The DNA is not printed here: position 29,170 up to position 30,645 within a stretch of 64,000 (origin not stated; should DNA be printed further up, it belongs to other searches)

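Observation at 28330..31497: gmd – ColD-like 3-dehydratase – Fcl/ColC-like reductase: predicted GDP-colitose-type (3,6-dideoxyhexose) synthesis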

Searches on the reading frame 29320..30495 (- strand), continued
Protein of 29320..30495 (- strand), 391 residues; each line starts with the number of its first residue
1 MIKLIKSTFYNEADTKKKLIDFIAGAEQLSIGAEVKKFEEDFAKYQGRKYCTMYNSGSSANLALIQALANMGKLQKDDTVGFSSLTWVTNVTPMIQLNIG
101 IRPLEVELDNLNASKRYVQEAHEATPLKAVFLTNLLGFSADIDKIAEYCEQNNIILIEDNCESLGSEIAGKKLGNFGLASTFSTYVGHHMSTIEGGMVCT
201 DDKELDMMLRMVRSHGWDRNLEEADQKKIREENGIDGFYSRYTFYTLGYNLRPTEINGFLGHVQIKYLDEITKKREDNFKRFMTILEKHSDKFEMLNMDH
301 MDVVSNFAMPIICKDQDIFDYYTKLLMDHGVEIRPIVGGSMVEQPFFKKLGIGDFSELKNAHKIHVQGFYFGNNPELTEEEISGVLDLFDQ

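Call 30: search_solved_structures(query=window:29320-30495:-, show_alignments=5, max_evalue=1e-36)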
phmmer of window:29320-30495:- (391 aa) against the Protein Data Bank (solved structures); distinct sequences matched with E-value up to 1e-36: 6.
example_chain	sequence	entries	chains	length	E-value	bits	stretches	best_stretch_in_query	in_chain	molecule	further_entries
2gms_A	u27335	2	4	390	9.4e-55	189.2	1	14-376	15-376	Putative pyridoxamine 5-phosphate-dependent dehydrase, Wbdk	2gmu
3b8x_A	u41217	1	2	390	9.2e-54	186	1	14-376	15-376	Pyridoxamine 5-phosphate-dependent dehydrase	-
2r0t_A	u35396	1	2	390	1.7e-53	185.1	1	14-376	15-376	Pyridoxamine 5-phosphate-dependent dehydrase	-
3gr9_A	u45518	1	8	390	1.8e-53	185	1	14-376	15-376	ColD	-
3bcx_A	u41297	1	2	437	8.1e-39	136.8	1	32-390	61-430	CDP-6-deoxy-L-threo-D-glycero-4-hexulose-3-dehydrase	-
3bb8_A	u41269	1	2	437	1.5e-37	132.6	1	32-390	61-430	CDP-4-keto-6-deoxy-D-glucose-3-dehydrase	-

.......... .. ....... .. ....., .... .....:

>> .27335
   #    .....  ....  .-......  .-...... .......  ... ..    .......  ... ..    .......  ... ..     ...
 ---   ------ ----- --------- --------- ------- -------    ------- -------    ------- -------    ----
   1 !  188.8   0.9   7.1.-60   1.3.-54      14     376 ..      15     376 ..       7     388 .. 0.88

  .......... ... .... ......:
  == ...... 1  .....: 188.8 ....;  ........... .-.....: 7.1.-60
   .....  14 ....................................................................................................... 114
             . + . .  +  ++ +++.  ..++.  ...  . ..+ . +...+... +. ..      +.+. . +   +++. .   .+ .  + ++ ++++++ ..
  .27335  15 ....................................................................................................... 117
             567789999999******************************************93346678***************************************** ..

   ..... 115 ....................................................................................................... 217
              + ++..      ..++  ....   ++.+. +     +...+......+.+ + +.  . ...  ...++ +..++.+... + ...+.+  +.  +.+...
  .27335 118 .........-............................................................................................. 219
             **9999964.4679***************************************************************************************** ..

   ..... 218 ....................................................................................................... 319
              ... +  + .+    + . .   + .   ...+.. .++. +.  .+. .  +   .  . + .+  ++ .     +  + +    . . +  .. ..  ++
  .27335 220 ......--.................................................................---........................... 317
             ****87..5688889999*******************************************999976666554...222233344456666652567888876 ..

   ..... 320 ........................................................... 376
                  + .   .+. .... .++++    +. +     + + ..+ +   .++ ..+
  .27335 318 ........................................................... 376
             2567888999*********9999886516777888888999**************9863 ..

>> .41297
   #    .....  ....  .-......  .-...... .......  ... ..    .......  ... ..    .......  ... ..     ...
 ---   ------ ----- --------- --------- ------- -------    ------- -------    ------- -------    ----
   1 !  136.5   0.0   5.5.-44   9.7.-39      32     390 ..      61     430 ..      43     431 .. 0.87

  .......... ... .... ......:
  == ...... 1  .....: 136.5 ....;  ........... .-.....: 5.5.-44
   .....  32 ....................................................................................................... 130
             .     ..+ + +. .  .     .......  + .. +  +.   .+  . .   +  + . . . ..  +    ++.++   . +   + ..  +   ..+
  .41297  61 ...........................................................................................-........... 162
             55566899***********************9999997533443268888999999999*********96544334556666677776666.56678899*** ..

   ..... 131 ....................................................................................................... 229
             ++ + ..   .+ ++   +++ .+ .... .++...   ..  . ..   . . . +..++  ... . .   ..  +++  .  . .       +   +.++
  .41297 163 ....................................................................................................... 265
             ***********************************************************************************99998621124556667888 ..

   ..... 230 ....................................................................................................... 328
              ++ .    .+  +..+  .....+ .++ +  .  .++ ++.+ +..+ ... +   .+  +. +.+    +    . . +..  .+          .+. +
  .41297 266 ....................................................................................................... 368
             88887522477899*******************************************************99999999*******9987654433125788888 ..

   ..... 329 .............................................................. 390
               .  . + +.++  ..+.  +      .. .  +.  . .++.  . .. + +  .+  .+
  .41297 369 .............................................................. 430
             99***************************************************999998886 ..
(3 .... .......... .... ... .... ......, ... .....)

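Call 40: find_related_loci(query=A1, collection=genome_contigs, flank=10000)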
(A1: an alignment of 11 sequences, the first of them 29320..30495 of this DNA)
Query A1 (391 aa) in genome_contigs; peptide patterns used: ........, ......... (x = any residue, [..] = any of these).
600 stretches matched a pattern (row limit reached: there are more); 582 encode a relative of the query (tblastn E <= 1e-3); the best 80 are kept; 80 distinct loci.
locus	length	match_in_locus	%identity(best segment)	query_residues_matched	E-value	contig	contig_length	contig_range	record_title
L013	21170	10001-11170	71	1-389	0e+0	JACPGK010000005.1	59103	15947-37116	MAG: Candidatus Kerfeldbacteria bacterium isolate NC_groundwater_385_Ag_B-0.1um_43_29 GD18-4_B1_scaffold_351509, whole g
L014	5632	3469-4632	59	1-389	4e-154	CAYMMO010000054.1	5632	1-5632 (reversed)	MAG TPA_asm: uncultured Candidatus Saccharibacteria bacterium isolate SRP286056_co2_538 genome assembly, contig: NODE_24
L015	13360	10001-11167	58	1-389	2e-152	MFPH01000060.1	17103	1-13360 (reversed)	MAG: Candidatus Levybacteria bacterium RIFCSPLOWO2_12_FULL_37_14 rifcsplowo2_12_scaffold_6979, whole genome shotgun sequ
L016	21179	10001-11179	59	1-391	3e-152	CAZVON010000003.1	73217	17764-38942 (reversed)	MAG TPA_asm: uncultured Gammaproteobacteria bacterium isolate SRP269290_co3_805 genome assembly, contig: NODE_265_length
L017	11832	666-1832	58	1-389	9e-152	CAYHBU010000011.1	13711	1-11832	MAG TPA_asm: uncultured Candidatus Saccharibacteria bacterium isolate ERP119705_co10_107 genome assembly, contig: NODE_3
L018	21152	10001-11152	60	1-382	8e-151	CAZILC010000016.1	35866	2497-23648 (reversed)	MAG TPA_asm: uncultured Gammaproteobacteria bacterium isolate SRP200132_co1_59 genome assembly, contig: NODE_2001_length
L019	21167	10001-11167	56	1-389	7e-150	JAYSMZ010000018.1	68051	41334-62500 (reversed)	MAG: bacterium isolate GFS_10842 GFS_10842_17, whole genome shotgun sequence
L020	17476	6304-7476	57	1-391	5e-150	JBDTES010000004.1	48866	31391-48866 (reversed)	MAG: Candidatus Saccharimonadales bacterium isolate cluster2_bin.208 k127_3525954, whole genome shotgun sequence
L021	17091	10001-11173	59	1-390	2e-149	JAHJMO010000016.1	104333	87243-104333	MAG: Patescibacteria group bacterium isolate Old_saline.mb.45 Old_saline.mb.45_k141_431564, whole genome shotgun sequenc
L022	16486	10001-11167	59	1-389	3e-149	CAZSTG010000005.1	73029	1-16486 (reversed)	MAG TPA_asm: uncultured Gammaproteobacteria bacterium isolate SRP294416_co1_745 genome assembly, contig: NODE_429_length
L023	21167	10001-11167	58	1-389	7e-149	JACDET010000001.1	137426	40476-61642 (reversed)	MAG: Candidatus Levyibacteriota bacterium isolate MGR_bin367 SD2903_NODE_3_length_137426_cov_1.194889, whole genome shot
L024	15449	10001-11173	57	1-391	2e-148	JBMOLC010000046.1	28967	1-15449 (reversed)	MAG: Patescibacteria group bacterium isolate Betzabe_MAG014 MAG014_46, whole genome shotgun sequence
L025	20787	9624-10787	58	1-389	1e-148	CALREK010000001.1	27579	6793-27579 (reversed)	MAG: uncultured Candidatus Saccharimonas sp. isolate RH-23may17-197 genome assembly, contig: RH-23may17-C12327, whole ge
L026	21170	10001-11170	58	1-389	3e-148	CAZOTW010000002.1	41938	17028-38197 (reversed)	MAG TPA_asm: uncultured Gammaproteobacteria bacterium isolate SRP080215_co1_129 genome assembly, contig: NODE_216_length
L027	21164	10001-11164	58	1-389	5e-148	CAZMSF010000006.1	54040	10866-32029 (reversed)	MAG TPA_asm: uncultured Gammaproteobacteria bacterium isolate SRP135725_co1_372 genome assembly, contig: NODE_469_length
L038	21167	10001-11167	56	1-389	6e-145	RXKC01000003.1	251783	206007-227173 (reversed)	MAG: Candidatus Saccharibacteria bacterium isolate AWTP1-31 sample_9_scaffold_14, whole genome shotgun sequence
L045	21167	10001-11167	56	1-389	3e-144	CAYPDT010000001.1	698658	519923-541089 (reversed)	MAG TPA_asm: uncultured Candidatus Saccharibacteria bacterium isolate SRP170004_co1_264 genome assembly, contig: NODE_6_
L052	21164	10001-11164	56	1-391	3e-143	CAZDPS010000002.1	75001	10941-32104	MAG TPA_asm: uncultured Candidatus Saccharibacteria bacterium isolate SRP300315_co1_23 genome assembly, contig: NODE_178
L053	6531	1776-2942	57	1-389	4e-143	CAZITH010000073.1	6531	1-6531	MAG TPA_asm: uncultured Gammaproteobacteria bacterium isolate SRP135725_co1_94 genome assembly, contig: NODE_17796_lengt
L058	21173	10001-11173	56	1-391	8e-143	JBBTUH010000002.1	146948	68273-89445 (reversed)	MAG: Patescibacteria group bacterium isolate H41-bin250_1 H41_bin250_1_000000000002, whole genome shotgun sequence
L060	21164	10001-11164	57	1-389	2e-142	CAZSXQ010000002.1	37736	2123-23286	MAG TPA_asm: uncultured Gammaproteobacteria bacterium isolate SRP011637_co1_148 genome assembly, contig: NODE_223_length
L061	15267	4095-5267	55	1-390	3e-142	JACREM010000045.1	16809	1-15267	MAG: Candidatus Gottesmanbacteria bacterium isolate NC_groundwater_1699_Pr3_B-0.1um_43_117 SR-2_scaffold_141_1536981, wh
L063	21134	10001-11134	55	1-382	6e-142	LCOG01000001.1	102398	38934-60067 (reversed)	MAG: Parcubacteria group bacterium GW2011_GWA2_47_26 UX98_C0001, whole genome shotgun sequence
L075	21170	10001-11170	53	1-389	1e-139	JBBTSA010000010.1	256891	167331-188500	MAG: Patescibacteria group bacterium isolate H51-bin048_1 H51_bin048_1_000000000010, whole genome shotgun sequence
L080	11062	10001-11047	59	1-349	3e-138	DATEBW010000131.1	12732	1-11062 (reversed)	MAG TPA_asm: Patescibacteria group bacterium isolate SMAG_U8255 k141_1986993, whole genome shotgun sequence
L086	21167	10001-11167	55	1-389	4e-137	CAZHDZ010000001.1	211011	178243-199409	MAG TPA_asm: uncultured Gammaproteobacteria bacterium isolate SRP286056_co1_222 genome assembly, contig: NODE_27_length_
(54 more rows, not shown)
